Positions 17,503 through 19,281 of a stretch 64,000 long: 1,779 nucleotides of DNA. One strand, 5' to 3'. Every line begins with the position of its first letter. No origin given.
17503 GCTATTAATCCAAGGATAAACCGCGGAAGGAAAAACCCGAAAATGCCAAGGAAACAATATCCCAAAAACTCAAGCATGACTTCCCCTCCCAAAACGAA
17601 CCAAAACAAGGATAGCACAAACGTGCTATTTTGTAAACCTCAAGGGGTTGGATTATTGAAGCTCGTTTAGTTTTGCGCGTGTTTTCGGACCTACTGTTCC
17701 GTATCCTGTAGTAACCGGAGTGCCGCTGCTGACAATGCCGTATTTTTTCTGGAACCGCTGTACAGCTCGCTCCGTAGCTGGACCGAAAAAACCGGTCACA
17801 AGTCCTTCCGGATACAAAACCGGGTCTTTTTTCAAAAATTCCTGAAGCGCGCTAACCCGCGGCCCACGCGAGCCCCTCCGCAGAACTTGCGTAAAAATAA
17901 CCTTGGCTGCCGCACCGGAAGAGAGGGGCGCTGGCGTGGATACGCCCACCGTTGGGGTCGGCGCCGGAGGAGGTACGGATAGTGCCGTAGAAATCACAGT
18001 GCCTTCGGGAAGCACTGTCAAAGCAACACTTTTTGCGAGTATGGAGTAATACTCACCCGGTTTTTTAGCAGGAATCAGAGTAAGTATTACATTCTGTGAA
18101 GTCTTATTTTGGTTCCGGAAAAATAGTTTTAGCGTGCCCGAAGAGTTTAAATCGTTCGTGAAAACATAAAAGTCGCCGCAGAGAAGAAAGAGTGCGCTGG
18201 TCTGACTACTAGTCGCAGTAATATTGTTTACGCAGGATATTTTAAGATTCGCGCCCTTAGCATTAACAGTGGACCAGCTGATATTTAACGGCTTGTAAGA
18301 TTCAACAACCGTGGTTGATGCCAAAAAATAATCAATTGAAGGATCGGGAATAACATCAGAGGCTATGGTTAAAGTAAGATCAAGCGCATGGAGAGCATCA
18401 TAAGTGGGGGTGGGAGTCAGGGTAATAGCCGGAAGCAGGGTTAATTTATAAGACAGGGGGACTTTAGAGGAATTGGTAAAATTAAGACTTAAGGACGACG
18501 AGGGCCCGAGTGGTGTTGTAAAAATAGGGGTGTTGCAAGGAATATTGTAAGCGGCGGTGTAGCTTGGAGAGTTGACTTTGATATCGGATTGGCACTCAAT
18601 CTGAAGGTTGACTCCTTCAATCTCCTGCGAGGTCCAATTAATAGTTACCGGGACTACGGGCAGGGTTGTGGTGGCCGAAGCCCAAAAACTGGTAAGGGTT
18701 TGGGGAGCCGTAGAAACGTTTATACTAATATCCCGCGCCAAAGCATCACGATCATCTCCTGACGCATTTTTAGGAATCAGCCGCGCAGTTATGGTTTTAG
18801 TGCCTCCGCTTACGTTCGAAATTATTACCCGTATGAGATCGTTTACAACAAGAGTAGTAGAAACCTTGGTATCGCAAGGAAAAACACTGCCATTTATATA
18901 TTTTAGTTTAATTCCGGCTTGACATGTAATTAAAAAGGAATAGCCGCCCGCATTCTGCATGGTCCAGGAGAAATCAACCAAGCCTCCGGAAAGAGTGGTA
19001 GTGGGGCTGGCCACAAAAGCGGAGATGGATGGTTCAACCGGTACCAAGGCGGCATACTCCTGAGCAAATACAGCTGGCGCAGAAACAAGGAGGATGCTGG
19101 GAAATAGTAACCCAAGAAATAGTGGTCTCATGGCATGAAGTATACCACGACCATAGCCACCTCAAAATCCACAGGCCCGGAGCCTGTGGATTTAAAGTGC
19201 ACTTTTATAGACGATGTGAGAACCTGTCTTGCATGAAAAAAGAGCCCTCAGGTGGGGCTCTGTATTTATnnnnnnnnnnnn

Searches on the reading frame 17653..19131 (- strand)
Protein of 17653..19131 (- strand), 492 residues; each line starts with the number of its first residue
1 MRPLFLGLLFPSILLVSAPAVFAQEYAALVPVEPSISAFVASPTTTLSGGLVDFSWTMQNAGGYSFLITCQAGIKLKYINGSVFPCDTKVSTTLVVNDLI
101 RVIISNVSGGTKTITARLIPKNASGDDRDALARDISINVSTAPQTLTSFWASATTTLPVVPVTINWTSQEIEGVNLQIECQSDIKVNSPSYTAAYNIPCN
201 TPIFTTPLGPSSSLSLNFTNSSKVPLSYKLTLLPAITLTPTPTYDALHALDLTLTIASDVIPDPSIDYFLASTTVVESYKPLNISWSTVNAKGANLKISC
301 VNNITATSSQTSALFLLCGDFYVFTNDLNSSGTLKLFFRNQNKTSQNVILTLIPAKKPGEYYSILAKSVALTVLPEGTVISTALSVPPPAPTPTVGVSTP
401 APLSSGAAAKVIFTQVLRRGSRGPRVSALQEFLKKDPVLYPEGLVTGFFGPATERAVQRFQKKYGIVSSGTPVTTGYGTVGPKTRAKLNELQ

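Call 98: search_protein_families(library=pfam, proteins=[window:17653-19131:-], max_evalue=0.001)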
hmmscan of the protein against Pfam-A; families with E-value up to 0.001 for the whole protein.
window:17653-19131:- (492 aa): 1 family
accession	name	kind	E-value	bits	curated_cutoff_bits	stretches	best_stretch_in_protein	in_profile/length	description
PF01471.23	PG_binding_1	-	2.7e-09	37.5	23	1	422-470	1-47/57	Putative peptidoglycan binding domain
